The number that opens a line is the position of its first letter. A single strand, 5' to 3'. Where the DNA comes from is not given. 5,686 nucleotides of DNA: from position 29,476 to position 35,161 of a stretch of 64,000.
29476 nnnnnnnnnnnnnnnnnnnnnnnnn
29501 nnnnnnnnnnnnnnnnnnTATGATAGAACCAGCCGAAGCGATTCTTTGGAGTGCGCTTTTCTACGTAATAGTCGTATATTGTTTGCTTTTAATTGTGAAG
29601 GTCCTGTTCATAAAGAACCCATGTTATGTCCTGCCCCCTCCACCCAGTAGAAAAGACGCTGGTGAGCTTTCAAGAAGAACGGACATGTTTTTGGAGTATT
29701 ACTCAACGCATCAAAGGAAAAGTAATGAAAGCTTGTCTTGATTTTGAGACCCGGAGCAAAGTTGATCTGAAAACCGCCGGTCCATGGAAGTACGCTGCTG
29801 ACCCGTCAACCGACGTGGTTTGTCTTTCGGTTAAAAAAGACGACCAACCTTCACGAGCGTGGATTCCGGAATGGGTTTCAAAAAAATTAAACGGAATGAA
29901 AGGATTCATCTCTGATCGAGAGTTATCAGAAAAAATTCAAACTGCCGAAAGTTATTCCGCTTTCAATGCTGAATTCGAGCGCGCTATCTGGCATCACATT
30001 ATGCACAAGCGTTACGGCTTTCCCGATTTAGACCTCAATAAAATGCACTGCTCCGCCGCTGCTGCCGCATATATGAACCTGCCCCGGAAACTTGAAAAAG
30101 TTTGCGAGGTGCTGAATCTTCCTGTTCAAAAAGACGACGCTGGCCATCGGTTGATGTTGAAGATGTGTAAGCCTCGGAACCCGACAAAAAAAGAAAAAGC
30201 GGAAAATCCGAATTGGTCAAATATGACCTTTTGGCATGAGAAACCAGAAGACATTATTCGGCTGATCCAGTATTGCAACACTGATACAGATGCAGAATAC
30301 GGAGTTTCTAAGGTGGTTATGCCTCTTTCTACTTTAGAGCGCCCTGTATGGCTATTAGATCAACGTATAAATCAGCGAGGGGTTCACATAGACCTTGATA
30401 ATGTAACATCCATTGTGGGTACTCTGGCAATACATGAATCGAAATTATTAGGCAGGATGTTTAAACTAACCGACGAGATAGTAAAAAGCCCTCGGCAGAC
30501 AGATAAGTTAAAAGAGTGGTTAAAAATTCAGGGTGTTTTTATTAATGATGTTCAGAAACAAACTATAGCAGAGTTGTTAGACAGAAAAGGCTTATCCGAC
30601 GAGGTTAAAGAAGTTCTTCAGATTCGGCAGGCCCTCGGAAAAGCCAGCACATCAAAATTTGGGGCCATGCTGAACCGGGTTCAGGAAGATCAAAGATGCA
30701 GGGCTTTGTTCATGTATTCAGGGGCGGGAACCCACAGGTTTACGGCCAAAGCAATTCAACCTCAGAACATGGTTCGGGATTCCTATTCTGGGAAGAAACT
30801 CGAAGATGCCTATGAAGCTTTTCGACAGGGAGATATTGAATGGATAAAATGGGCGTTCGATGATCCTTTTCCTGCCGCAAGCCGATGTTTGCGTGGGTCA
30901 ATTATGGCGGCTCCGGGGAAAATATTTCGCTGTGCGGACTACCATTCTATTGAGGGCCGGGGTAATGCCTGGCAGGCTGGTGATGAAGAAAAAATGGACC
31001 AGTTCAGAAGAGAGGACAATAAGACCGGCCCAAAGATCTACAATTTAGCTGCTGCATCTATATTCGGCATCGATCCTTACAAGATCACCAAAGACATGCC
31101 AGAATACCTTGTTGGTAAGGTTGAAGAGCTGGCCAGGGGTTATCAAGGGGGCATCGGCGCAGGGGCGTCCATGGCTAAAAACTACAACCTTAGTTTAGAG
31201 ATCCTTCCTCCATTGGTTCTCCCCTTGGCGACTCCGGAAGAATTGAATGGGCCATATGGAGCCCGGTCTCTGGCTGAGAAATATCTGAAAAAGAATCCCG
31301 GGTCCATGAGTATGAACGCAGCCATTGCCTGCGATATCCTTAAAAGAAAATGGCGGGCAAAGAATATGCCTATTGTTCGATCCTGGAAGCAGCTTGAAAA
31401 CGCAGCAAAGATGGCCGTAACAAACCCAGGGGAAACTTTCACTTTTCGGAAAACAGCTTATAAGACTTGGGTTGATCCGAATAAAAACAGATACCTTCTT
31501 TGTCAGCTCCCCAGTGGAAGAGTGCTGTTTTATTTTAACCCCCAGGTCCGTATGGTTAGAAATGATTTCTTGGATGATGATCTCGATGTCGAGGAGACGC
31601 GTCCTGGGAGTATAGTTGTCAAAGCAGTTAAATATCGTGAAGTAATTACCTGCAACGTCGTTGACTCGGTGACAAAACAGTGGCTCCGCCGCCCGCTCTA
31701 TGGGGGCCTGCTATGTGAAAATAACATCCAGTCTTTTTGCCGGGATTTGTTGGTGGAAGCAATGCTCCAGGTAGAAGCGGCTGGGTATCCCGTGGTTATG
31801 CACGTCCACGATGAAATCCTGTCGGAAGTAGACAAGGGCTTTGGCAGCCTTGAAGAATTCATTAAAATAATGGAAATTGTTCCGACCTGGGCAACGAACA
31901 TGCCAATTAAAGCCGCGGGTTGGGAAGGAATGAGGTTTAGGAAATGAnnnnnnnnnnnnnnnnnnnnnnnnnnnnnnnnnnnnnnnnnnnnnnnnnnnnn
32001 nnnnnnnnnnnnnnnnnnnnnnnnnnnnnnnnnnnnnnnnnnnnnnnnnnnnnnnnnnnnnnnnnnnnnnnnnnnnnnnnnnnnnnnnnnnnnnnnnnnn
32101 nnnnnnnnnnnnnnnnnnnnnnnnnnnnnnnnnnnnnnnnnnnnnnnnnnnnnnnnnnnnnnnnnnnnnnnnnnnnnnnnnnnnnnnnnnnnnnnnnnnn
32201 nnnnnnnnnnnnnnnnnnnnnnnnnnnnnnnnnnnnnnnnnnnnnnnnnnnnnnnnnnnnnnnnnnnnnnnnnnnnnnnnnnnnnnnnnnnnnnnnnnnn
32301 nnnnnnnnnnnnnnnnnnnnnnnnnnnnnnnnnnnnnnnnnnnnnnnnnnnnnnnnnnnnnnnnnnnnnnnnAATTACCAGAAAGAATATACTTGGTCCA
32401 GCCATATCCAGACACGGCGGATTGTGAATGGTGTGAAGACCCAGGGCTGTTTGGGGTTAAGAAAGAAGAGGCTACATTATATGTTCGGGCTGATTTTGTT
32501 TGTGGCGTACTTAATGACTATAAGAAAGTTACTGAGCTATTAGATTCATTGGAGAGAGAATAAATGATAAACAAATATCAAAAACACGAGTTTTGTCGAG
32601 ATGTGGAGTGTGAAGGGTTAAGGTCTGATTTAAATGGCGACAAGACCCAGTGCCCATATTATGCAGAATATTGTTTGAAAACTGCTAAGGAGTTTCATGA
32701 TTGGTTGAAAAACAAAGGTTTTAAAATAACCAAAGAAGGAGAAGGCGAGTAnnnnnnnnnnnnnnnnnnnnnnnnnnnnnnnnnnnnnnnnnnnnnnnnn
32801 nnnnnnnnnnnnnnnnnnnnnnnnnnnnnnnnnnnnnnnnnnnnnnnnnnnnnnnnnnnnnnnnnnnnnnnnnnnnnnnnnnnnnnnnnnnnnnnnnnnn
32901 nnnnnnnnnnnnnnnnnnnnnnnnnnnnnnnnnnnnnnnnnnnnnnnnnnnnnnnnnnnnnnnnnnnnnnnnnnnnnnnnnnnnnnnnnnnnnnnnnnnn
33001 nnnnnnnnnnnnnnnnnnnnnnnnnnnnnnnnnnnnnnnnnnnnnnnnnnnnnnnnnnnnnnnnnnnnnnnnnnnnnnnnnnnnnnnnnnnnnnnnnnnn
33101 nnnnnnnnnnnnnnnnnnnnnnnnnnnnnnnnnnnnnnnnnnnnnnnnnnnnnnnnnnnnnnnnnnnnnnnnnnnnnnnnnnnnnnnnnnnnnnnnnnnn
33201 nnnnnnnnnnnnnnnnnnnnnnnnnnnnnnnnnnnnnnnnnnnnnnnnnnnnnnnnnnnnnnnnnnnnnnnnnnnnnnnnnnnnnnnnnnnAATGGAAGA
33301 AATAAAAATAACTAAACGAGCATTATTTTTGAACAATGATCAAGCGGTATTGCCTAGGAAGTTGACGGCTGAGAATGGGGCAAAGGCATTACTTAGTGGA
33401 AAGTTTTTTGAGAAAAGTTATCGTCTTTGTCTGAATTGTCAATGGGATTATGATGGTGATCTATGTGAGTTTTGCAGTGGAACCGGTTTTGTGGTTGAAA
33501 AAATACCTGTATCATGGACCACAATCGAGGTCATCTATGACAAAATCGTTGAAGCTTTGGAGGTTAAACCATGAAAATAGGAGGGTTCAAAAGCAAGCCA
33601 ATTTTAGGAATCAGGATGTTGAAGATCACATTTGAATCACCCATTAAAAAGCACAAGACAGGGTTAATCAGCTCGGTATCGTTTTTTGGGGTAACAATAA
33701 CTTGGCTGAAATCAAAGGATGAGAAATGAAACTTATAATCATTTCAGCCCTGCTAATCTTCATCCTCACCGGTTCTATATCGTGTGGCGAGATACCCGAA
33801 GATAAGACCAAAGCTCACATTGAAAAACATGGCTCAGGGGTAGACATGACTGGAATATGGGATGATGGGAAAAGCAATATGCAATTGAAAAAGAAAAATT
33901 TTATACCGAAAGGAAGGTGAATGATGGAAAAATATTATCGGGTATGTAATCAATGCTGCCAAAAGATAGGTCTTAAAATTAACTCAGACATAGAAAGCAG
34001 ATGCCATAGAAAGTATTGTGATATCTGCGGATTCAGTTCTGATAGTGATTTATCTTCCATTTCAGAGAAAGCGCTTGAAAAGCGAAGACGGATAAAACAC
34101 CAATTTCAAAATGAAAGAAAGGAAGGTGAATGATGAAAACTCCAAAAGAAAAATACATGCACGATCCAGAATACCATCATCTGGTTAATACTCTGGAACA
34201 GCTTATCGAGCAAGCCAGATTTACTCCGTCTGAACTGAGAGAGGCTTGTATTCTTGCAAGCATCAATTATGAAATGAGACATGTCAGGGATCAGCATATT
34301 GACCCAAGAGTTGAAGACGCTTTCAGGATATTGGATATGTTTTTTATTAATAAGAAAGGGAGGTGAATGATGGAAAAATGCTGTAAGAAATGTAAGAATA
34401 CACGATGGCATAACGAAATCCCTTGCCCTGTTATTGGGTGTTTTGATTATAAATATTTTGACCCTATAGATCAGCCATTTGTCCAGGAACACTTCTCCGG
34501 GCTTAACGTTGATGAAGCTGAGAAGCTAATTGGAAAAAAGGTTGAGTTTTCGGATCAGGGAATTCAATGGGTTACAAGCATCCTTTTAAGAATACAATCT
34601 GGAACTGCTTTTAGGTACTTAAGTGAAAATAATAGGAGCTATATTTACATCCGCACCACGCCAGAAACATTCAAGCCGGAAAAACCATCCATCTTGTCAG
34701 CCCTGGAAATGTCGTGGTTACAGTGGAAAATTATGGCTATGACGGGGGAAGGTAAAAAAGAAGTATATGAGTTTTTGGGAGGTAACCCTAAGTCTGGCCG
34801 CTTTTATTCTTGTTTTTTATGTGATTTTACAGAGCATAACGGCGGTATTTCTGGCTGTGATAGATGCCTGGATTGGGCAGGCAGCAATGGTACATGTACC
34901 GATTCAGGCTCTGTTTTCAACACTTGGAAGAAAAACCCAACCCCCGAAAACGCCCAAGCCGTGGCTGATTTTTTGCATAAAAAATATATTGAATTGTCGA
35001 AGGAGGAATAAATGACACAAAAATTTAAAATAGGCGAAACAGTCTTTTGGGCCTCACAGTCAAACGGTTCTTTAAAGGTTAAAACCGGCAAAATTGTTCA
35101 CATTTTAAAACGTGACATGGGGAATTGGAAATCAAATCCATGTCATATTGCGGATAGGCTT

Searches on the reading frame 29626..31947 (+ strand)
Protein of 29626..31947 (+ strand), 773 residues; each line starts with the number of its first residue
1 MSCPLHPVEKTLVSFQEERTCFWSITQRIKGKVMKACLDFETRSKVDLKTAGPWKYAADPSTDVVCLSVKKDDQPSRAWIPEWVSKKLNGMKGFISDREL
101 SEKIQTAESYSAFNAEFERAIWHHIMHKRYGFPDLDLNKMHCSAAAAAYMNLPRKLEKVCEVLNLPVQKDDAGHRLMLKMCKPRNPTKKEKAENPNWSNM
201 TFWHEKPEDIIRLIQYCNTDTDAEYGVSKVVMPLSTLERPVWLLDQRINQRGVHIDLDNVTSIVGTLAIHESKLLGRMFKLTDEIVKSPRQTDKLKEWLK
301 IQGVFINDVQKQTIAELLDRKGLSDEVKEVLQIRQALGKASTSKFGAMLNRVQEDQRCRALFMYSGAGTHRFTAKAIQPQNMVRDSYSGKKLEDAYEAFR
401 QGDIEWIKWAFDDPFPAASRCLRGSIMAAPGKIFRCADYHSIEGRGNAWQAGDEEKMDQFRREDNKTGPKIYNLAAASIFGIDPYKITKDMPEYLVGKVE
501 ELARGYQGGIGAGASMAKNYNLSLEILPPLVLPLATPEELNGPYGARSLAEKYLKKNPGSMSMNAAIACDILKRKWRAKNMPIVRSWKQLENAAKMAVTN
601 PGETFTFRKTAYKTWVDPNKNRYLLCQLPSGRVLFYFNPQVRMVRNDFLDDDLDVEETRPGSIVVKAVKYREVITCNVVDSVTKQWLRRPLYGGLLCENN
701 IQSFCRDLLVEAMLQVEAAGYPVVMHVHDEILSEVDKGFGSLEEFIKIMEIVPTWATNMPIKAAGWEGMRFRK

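Call 9: search_protein_families(library=phrogs, proteins=[window:29626-31947:+], max_evalue=0.00001)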
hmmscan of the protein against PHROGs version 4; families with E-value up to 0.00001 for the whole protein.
window:29626-31947:+ (773 aa): 3 families
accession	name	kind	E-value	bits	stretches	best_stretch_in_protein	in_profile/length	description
phrog_17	-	DNA, RNA and nucleotide metabolism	2.1e-78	265.6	1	27-771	664-1230/1445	DNA polymerase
phrog_10285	-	DNA, RNA and nucleotide metabolism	2.7e-42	146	2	570-769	147-316/321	DNA polymerase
phrog_7766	-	DNA, RNA and nucleotide metabolism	9.6e-39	133.7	1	569-773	8-185/186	DNA polymerase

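Call 22: find_encoding_contigs(protein=window:29626-31947:+, flank=10000, max_places=1)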
Protein window:29626-31947:+ (773 aa): no gene with exactly this product is on record in the collection.

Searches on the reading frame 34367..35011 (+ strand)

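Call 94: search_protein_families(library=pfam, proteins=[window:34367-35011:+], max_evalue=1)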
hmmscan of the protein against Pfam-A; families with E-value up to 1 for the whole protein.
window:34367-35011:+ (214 aa): 1 family
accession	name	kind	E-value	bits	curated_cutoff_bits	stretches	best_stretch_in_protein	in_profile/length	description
PF18885.6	DUF5648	-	0.17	12.6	25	1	39-140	10-103/134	Domain of unknown function (DUF5648)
